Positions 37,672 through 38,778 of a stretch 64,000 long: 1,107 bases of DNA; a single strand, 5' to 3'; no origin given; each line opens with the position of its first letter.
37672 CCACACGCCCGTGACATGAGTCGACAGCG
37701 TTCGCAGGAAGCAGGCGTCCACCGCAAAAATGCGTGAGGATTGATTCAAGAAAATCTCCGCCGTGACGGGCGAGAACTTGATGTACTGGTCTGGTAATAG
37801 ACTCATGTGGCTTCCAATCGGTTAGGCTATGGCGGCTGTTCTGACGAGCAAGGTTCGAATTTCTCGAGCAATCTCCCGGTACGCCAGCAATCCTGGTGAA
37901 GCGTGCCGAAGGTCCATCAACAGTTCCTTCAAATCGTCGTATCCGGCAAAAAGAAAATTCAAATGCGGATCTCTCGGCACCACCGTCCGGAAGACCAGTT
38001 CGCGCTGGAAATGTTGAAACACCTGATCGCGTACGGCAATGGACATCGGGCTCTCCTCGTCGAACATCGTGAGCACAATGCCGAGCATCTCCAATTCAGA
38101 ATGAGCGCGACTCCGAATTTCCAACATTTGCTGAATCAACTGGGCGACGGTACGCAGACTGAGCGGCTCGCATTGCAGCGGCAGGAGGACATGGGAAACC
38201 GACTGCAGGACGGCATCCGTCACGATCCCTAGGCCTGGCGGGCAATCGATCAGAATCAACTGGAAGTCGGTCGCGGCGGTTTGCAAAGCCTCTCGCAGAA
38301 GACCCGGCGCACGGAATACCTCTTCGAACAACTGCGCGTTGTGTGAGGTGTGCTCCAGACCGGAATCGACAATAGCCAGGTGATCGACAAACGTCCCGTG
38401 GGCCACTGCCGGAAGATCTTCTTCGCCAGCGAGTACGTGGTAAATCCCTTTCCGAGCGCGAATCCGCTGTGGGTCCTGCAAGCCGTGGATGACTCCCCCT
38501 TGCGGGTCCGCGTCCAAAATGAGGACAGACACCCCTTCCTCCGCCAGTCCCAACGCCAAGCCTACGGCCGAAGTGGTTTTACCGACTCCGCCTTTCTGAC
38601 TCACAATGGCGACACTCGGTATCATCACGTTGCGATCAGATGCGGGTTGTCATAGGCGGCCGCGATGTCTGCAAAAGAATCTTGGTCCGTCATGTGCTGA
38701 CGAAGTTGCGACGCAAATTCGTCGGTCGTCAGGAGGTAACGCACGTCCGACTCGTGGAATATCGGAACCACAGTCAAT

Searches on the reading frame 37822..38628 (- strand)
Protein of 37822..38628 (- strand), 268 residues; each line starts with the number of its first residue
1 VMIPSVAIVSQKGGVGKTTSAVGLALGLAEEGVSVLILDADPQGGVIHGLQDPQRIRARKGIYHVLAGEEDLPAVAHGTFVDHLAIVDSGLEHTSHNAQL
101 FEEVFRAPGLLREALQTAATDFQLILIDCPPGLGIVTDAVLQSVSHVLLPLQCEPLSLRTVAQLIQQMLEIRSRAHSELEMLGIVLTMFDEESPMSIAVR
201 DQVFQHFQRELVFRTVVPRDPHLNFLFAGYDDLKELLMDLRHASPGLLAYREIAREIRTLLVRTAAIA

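Call 53: search_protein_families(library=pfam, proteins=[window:37822-38628:-], max_evalue=0.00001)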
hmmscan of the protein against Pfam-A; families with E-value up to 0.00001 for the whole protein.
window:37822-38628:- (268 aa): 5 families
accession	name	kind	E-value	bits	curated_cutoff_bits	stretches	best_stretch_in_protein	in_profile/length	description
PF13614.12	AAA_31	-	8.1e-34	117.5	27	1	6-181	4-177/177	AAA domain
PF01656.29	CbiA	-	5.6e-17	62.3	25.4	1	6-224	1-116/125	CobQ/CobB/MinD/ParA nucleotide binding domain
PF10609.15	ParA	-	1.5e-12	48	27.1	1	6-161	6-153/246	NUBPL iron-transfer P-loop NTPase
PF06564.18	CBP_BcsQ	-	1.7e-07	31.5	21.3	1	6-149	4-143/234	Cellulose biosynthesis protein BcsQ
PF02374.21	ArsA_ATPase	-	1.1e-06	28.5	24.3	1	8-43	5-40/305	Anion-transporting ATPase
